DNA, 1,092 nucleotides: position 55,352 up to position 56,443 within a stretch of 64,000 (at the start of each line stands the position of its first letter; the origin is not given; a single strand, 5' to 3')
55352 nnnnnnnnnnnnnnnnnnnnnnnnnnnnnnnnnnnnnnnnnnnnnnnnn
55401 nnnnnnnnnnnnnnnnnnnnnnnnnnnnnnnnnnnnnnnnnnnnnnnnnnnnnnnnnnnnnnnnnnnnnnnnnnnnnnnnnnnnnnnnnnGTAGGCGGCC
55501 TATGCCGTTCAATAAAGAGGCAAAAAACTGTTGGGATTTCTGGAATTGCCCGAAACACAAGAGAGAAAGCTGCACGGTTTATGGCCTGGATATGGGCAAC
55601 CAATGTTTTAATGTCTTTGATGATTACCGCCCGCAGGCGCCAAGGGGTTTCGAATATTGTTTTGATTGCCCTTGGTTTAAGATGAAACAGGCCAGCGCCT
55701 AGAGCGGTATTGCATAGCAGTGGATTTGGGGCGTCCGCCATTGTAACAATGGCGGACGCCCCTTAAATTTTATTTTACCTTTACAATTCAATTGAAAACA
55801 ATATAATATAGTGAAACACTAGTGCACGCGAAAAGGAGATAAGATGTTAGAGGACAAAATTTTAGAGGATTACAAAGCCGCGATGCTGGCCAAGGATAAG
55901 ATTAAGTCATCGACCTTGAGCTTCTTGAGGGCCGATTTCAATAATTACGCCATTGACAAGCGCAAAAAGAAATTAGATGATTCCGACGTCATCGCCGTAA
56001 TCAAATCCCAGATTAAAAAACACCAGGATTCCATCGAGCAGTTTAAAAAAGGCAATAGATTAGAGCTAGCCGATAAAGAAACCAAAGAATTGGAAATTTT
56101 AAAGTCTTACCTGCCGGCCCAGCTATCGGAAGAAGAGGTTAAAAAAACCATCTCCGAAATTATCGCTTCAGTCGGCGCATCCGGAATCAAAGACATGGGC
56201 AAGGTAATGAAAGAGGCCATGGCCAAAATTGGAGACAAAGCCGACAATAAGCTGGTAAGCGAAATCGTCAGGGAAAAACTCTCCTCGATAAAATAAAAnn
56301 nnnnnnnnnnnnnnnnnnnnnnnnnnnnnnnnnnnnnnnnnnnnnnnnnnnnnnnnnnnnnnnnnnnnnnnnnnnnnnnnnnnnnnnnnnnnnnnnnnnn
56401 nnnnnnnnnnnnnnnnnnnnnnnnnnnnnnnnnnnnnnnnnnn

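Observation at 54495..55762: Four-gene cassette of unknown function bracketed by near-identical GC-rich palindromes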

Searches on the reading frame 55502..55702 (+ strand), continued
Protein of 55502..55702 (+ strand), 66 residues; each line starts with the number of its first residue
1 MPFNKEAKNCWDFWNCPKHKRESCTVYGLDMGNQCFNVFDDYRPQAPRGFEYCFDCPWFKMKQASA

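Call 59: predict_structure(alignment_id=A4)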
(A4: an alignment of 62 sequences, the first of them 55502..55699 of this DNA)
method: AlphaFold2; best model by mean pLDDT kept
length: 66 residues; sequences in the alignment: 62
mean_pLDDT: 92.2   pTM: 0.78
mean pLDDT of the five models: 92.2, 90.1, 89.1, 85.0, 79.8
residues with pLDDT >= 90: 54; 70-90: 10; 50-70: 2; < 50: 0
segments of 3 or more residues with pLDDT < 50: none
pLDDT, mean of each block of 10 residues (from residue 1): 86 95 96 95 91 95 85
secondary structure, 60 per line:
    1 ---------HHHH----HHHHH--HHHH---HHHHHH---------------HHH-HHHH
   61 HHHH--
elements in order: H10-13 H18-22 H25-28 H32-37 H57-64

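Call 61: search_solved_structures(query=A4, max_evalue=10, show_alignments=2)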
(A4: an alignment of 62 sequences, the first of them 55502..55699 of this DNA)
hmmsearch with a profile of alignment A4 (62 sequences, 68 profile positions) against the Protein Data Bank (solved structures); distinct sequences matched with E-value up to 10: 1.
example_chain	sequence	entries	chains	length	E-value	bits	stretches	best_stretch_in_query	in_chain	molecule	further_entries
5fj8_I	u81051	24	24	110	6.2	10.2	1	17-57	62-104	DNA-DIRECTED RNA POLYMERASE III SUBUNIT RPC10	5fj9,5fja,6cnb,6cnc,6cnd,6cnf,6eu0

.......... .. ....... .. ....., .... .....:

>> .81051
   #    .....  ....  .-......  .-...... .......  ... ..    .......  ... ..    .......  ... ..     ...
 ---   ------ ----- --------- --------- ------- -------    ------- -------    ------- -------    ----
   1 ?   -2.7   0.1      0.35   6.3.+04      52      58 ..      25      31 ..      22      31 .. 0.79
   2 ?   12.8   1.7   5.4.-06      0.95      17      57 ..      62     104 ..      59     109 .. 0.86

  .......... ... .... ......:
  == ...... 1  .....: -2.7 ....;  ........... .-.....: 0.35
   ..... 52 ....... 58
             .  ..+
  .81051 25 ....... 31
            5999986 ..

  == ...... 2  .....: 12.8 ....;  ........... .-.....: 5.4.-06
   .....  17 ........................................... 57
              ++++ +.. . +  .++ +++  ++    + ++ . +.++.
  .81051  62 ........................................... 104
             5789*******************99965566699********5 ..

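Call 73: search_protein_families(library=padloc, proteins=[window:55502-55699:+], max_evalue=1)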
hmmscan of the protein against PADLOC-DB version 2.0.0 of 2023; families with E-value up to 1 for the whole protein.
window:55502-55699:+ (66 aa): 0 families

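Call 74: search_protein_families(library=phrogs, proteins=[window:55502-55699:+], max_evalue=1)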
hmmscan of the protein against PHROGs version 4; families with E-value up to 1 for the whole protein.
window:55502-55699:+ (66 aa): 0 families

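Call 93: search_protein_families(library=pfam, proteins=[L001:7575-7967:+, L001:7982-8515:+, L001:8515-8946:+], max_evalue=0.1)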
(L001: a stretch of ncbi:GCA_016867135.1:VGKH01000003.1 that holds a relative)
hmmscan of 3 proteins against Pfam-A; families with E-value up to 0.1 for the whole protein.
L001:7575-7967:+ (131 aa): 3 families
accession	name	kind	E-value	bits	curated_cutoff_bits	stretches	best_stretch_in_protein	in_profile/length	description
PF04355.18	BamE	-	2.3e-06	27.8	23.2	1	42-123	10-69/71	Outer membrane protein assembly factor BamE domain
PF24880.1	DUF7738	-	0.039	14.9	24.6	1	41-78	13-48/103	Domain of unknown function (DUF7738)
PF03676.19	PHAF1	-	0.047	13.4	27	1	34-65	212-243/393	Phagosome assembly factor 1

L001:7982-8515:+ (178 aa): 0 families

L001:8515-8946:+ (144 aa): 2 families
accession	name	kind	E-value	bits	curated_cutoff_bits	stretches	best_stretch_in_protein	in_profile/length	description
PF20664.2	DUF6814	-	0.061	14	25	0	1-36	1-36/71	Family of unknown function (DUF6814)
PF14880.11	COX14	-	0.092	13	25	0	76-103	21-48/59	Cytochrome oxidase c assembly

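Call 96: search_protein_families(library=ncbifam, alignment_id=A4, max_evalue=0.01)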
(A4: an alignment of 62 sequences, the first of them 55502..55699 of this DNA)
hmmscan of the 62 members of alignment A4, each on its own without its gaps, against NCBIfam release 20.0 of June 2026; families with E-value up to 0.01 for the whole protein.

A. member 1, window:55502-55699:+ (66 aa): 0 families

B. families by the number of members that match (of 62 scanned): 1 family
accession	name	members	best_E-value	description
NF045718.1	two_CW_domain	44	5.7e-08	two-CW domain-containing protein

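Call 110: search_protein_families(library=pfam, alignment_id=A4, max_evalue=1)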
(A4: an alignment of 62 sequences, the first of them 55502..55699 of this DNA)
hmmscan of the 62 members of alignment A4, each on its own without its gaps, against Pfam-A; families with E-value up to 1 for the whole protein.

A. member 1, window:55502-55699:+ (66 aa): 0 families

B. families by the number of members that match (of 62 scanned): 12 families
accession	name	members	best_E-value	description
PF00757.25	Furin-like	2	0.016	Furin-like cysteine rich region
PF24463.1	DUF7577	2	0.092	Domain of unknown function (DUF7577)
PF19340.5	GCP6_N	1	0.014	Gamma-tubulin complex component 6 N-terminus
PF16866.11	PHD_4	1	0.016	PHD-finger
PF17900.6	Peptidase_M1_N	1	0.039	Peptidase M1 N-terminal domain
PF07803.16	GSG-1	1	0.052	GSG1-like protein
PF20476.3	DUF6718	1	0.056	Family of unknown function (DUF6718)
PF11478.13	Tachystatin_B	1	0.073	Antimicrobial chitin binding protein tachystatin B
PF22864.1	ArgL-like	1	0.11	ArgL-like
PF14924.12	MAP10_N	1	0.11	Microtubule associated protein 10, N-terminal domain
PF20076.4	DUF6472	1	0.15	Domain of unknown function (DUF6472)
PF04500.22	FLYWCH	1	0.3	FLYWCH zinc finger domain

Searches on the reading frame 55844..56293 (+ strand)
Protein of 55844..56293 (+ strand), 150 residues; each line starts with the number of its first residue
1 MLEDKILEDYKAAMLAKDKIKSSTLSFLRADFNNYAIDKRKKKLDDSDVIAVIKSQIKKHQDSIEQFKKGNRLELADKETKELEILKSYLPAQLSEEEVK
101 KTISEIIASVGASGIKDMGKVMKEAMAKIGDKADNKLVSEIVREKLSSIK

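Call 93: search_protein_families(library=pfam, proteins=[window:55844-56293:+], max_evalue=0.1)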
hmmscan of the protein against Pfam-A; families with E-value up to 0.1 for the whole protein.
window:55844-56293:+ (150 aa): 7 families
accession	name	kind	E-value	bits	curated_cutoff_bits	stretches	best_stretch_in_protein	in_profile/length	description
PF09424.15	YqeY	-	6.8e-47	159.6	27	1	4-146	2-143/143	Yqey-like protein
PF11176.13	Tma16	-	0.0013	19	22.7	1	7-74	20-87/146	Translation machinery-associated protein 16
PF02637.23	GatB_Yqey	-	0.01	16.2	27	0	76-146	70-148/148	GatB domain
PF15511.12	CENP-T_C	-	0.039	14.5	28.1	1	18-59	39-80/108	Centromere kinetochore component CENP-T histone fold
PF03201.21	HMD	-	0.042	14.5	23.1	0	91-126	36-71/97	H2-forming N5,N10-methylene-tetrahydromethanopterin dehydrogenase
PF23379.1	DUF7096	-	0.058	13.7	27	0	26-106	80-150/208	Domain of unknown function (DUF7096)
PF09102.15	Exotox-A_target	-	0.076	13.5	25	0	85-131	43-84/142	Exotoxin A, targeting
